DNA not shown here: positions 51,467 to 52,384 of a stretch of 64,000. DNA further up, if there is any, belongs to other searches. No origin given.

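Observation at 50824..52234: Doc/Fic toxin at the end of a three-gene overlapping operon with no recognisable Phd antitoxin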

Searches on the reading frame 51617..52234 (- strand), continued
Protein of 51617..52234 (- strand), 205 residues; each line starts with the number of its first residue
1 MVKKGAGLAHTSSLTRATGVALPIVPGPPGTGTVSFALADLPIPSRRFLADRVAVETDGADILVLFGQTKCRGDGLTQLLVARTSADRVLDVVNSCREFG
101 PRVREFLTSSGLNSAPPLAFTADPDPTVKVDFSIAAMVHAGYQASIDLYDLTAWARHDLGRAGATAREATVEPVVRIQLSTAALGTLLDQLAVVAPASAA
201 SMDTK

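Call 56: search_protein_families(library=padloc, proteins=[L089:5011-5547:+, L090:1266-1709:+, L091:1642-2139:+, L091:1135-1635:+, L089:4621-4992:+, L089:4001-4618:+], max_evalue=1)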
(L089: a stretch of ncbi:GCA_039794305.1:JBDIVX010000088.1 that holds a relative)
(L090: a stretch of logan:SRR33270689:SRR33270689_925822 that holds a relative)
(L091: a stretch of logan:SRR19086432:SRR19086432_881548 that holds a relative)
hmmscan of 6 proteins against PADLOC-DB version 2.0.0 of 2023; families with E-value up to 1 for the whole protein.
L089:5011-5547:+ (179 aa): 0 families

L090:1266-1709:+ (148 aa): 0 families

L091:1642-2139:+ (166 aa): 0 families

L091:1135-1635:+ (167 aa): 0 families

L089:4621-4992:+ (124 aa): 0 families

L089:4001-4618:+ (206 aa): 0 families

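Call 60: find_related_loci(query=A3, collection=metagenome_contigs, flank=3500)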
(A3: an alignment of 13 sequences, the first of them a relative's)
Query A3 (208 aa) in metagenome_contigs; peptide patterns used: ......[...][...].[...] (x = any residue, [..] = any of these).
197 stretches matched a pattern; 9 encode a relative of the query (tblastn E <= 1e-3); 9 distinct loci.
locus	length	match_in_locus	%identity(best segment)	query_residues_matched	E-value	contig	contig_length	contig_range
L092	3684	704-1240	37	21-199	9e-30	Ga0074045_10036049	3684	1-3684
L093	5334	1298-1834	35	20-202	9e-30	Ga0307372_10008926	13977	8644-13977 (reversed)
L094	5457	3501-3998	35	39-205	3e-29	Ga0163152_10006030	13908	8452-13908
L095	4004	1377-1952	34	11-205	1e-24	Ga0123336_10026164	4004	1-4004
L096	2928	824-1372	37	18-199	2e-24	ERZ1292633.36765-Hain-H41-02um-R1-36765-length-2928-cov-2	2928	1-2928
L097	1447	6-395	39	72-203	2e-24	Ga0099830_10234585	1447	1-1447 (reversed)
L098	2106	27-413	30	72-202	1e-20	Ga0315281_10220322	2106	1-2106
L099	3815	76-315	45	123-205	3e-17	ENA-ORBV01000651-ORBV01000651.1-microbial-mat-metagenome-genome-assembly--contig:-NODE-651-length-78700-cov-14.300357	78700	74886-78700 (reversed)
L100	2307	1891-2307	33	10-150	1e-12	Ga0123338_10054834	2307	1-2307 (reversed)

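Call 62: search_dna_similar(query=P0071, collection=plasmids, mode=protein, max_evalue=0.00001, max_rows=30)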
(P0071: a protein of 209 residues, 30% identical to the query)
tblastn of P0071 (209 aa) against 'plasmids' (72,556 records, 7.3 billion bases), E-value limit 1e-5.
No match.

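Call 63: search_dna_similar(query=P0071, collection=phages, mode=protein, max_evalue=0.0001, max_rows=20)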
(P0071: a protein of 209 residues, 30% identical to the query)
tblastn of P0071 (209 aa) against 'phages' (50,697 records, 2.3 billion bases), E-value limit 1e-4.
No match.

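Call 64: list_cluster_members(proteins=[P0002, P0001, P0013, P0015, P0016, P0018, P0019, P0020, P0021, P0022])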
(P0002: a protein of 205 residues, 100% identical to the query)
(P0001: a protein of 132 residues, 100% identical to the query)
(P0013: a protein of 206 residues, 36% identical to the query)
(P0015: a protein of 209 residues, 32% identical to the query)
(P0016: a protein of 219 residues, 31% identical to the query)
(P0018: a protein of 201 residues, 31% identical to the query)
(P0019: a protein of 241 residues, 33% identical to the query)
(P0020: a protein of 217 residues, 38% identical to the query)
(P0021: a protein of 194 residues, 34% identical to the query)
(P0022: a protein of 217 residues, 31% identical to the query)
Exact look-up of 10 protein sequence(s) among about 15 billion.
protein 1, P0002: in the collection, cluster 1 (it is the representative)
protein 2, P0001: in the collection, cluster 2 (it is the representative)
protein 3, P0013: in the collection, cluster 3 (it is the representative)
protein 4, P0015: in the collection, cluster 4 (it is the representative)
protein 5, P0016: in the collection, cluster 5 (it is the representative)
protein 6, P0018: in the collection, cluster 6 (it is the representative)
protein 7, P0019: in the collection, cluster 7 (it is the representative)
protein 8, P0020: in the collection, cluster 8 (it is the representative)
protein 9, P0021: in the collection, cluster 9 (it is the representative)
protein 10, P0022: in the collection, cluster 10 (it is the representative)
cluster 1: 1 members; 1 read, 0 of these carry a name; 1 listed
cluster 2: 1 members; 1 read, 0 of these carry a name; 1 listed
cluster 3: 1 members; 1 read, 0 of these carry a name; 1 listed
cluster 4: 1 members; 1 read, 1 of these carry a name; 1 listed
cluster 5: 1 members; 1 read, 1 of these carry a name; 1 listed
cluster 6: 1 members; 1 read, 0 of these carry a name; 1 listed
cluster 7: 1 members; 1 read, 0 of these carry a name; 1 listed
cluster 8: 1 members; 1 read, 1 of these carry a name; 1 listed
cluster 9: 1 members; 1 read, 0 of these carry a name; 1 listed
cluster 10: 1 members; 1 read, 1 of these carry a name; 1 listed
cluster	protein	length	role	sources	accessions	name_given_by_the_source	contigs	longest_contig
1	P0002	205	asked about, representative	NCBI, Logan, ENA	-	-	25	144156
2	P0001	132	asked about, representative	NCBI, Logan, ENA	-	-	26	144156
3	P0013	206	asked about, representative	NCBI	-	-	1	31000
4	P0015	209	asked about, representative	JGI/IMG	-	hypothetical protein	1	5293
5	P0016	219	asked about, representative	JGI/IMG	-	hypothetical protein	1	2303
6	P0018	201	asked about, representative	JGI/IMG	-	-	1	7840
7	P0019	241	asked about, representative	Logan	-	-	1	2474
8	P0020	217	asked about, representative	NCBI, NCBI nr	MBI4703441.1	MAG: hypothetical protein HY744_20195 [Deltaproteobacteria bacterium] | hypothetical protein [Deltaproteobacteria bacterium]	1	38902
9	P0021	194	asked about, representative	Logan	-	-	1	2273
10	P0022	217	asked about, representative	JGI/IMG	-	hypothetical protein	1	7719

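Call 65: find_encoding_contigs(protein=P0020, flank=4000, max_places=2)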
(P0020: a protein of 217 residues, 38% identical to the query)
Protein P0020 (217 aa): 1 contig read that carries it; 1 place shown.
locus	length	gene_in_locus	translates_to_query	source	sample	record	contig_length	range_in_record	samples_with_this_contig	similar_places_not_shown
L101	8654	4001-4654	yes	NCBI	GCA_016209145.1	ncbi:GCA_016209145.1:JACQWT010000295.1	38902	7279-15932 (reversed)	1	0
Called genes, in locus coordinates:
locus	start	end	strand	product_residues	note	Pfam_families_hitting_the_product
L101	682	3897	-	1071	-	PF00176:SNF2-rel_dom, PF00271:Helicase_C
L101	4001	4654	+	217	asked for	-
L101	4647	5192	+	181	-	-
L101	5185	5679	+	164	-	PF24738:DUF7689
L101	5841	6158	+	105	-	-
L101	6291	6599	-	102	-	-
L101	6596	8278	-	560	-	-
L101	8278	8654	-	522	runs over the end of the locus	PF00005:ABC_tran, PF13304:AAA_21 (faint), PF02405:MlaE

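Call 66: find_encoding_contigs(protein=P0018, flank=4000, max_places=2)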
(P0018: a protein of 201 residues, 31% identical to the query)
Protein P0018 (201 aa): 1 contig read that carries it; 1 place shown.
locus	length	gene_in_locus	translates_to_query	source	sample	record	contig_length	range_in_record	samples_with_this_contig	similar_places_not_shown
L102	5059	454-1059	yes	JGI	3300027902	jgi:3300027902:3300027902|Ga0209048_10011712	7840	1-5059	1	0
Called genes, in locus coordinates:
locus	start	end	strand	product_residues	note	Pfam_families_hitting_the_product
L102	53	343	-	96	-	-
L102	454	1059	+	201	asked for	-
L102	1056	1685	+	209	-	-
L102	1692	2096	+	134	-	-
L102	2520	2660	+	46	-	-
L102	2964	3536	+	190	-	PF03734:YkuD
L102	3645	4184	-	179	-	PF01883:FeS_assembly_P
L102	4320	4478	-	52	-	-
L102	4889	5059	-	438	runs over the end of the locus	PF12167:Arm-DNA-bind_2, PF00589:Phage_integrase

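Call 67: find_encoding_contigs(protein=P0022, flank=4000, max_places=2)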
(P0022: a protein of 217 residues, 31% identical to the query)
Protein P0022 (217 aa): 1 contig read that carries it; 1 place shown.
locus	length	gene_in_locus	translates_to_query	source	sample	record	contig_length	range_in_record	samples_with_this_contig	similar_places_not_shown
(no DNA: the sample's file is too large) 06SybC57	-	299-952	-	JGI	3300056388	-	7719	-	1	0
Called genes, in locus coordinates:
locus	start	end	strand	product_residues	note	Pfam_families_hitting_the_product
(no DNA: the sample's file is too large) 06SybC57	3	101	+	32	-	?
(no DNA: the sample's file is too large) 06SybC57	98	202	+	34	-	-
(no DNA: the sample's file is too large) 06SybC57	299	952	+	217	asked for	-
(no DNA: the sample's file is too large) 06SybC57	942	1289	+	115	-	-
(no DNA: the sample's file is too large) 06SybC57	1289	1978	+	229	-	-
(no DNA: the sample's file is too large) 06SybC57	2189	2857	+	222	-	-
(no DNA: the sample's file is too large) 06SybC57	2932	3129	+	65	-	-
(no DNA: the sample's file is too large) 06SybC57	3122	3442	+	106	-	PF12728:HTH_17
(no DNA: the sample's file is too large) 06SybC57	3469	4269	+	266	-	-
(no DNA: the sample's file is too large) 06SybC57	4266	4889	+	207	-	PF01695:IstB_IS21 (faint)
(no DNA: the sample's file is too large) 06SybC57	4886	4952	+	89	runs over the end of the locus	-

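Call 72: search_solved_structures(query=A4, max_evalue=10, show_alignments=2)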
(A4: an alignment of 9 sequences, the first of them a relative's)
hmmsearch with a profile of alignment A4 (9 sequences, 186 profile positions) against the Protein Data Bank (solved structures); distinct sequences matched with E-value up to 10: 2.
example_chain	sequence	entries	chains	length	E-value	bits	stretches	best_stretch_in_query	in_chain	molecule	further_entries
9fqr_Qv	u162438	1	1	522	0.64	12.9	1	56-115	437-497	Dynein regulatory complex subunit 3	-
8j07_3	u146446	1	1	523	0.64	12.8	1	56-115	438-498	Dynein regulatory complex subunit 3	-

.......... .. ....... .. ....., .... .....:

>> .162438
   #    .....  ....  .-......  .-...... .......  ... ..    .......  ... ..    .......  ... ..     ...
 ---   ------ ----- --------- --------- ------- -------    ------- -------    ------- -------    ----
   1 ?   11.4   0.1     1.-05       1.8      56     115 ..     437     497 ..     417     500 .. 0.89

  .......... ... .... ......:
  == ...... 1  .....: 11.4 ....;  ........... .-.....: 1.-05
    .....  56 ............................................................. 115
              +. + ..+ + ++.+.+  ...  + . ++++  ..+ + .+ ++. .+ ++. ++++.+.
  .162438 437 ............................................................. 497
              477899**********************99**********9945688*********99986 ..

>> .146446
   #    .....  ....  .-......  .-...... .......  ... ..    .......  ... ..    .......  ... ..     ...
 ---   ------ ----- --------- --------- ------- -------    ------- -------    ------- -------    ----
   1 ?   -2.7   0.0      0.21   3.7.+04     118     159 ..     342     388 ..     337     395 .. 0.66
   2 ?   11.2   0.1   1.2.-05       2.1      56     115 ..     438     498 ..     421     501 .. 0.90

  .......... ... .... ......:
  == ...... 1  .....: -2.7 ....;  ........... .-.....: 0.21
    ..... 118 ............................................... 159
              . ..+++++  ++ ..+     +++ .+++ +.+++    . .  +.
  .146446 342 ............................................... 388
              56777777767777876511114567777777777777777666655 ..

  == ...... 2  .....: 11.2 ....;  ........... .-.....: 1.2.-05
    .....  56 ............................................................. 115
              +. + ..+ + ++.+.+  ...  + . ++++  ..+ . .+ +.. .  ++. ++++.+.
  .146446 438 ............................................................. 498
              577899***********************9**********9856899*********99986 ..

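Call 73: search_protein_families(library=pfam, alignment_id=A4, max_evalue=1)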
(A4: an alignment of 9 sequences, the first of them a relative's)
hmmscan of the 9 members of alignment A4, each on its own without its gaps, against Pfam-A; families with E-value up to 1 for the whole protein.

A. member 1, L089:5011-5547:+ (179 aa): 1 family
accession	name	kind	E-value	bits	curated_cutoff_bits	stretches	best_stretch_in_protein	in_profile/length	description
PF02452.23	PemK_toxin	-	0.0072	17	23.1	1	61-161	19-108/109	PemK-like, MazF-like toxin of type II toxin-antitoxin system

B. families by the number of members that match (of 9 scanned): 1 family
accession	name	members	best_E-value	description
PF02452.23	PemK_toxin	2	0.0072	PemK-like, MazF-like toxin of type II toxin-antitoxin system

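Call 86: search_protein_families(library=pfam, proteins=[L102:1692-2093:+, L102:1056-1682:+, L101:4647-5189:+, L101:5841-6155:+, L101:5185-5676:+], max_evalue=1)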
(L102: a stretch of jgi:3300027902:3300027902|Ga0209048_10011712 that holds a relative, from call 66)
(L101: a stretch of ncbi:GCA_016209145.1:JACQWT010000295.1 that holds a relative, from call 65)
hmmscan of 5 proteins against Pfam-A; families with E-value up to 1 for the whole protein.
L102:1692-2093:+ (134 aa): 0 families

L102:1056-1682:+ (209 aa): 0 families

L101:4647-5189:+ (181 aa): 1 family
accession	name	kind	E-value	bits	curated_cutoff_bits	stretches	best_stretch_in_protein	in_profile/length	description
PF25799.1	prePAAR_I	-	0.17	12.7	25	1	33-69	19-53/57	Class I prePAAR effector Rhs1 motif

L101:5841-6155:+ (105 aa): 0 families

L101:5185-5676:+ (164 aa): 1 family
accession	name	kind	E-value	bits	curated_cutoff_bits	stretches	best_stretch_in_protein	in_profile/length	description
PF24738.1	DUF7689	-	3.2e-30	105.7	22.6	1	24-141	2-116/118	Domain of unknown function (DUF7689)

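Call 87: find_related_loci(query=A3, collection=viral_contigs, flank=3500)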
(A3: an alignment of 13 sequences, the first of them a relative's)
Query A3 (208 aa) in viral_contigs; peptide patterns used: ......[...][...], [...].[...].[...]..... (x = any residue, [..] = any of these).
38 stretches matched a pattern; 6 encode a relative of the query (tblastn E <= 1e-3); 6 distinct loci.
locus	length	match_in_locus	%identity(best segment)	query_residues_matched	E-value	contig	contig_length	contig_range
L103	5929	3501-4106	34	9-206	1e-29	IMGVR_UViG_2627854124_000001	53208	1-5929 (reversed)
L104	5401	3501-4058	33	15-204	1e-22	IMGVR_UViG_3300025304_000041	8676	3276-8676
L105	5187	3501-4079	31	18-202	2e-22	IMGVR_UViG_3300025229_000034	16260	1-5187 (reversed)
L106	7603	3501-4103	27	8-205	2e-21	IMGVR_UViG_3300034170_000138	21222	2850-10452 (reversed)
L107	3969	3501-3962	31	19-172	5e-20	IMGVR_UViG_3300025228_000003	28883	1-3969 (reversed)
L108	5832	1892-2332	30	47-194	2e-16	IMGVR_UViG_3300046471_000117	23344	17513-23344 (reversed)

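Call 88: find_encoding_contigs(protein=P0015, flank=3500, max_places=2)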
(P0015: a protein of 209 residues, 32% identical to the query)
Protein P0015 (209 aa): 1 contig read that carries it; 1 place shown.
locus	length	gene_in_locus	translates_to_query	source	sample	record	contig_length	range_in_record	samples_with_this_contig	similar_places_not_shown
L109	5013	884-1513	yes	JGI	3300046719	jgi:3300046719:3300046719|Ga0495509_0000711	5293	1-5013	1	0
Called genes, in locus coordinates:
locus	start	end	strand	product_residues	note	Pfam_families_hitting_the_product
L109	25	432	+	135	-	PF01555:N6_N4_Mtase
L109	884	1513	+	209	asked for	-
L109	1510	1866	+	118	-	-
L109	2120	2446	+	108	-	-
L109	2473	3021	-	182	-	-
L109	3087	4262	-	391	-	-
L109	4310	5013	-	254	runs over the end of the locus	PF07505:DUF5131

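Call 90: search_protein_families(library=pfam, proteins=[L105:4546-5187:+, L108:2814-3443:+, L105:4115-4528:+, L108:2388-2804:+, L103:4495-5061:+, L104:4478-5020:+, L106:4477-4992:+], max_evalue=0.1)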
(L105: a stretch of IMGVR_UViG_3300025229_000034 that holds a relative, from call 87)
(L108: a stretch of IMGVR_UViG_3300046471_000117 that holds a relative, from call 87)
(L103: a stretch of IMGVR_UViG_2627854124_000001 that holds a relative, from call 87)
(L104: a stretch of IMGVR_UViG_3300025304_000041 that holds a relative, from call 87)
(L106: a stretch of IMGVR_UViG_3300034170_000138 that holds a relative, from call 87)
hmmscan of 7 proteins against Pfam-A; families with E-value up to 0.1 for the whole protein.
L105:4546-5187:+ (213 aa): 1 family
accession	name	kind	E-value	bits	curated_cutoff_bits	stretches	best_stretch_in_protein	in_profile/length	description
PF02661.23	Fic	-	2.3e-05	25.6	24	1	139-172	60-93/93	Fic/DOC family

L108:2814-3443:+ (210 aa): 1 family
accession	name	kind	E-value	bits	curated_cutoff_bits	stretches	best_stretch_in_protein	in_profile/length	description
PF02661.23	Fic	-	0.00014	23.1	24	1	130-166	51-92/93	Fic/DOC family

L105:4115-4528:+ (138 aa): 1 family
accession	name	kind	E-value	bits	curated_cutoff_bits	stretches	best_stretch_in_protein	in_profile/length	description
PF17524.7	CnrY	-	0.026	15.3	25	1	30-77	44-93/98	Anti-sigma factor CnrY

L108:2388-2804:+ (139 aa): 0 families

L103:4495-5061:+ (189 aa): 0 families

L104:4478-5020:+ (181 aa): 1 family
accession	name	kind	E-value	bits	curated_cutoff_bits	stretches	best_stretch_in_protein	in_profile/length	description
PF24997.1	PSF1_C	-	0.038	14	27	1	142-179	9-46/54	PSF1 C-terminal domain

L106:4477-4992:+ (172 aa): 0 families
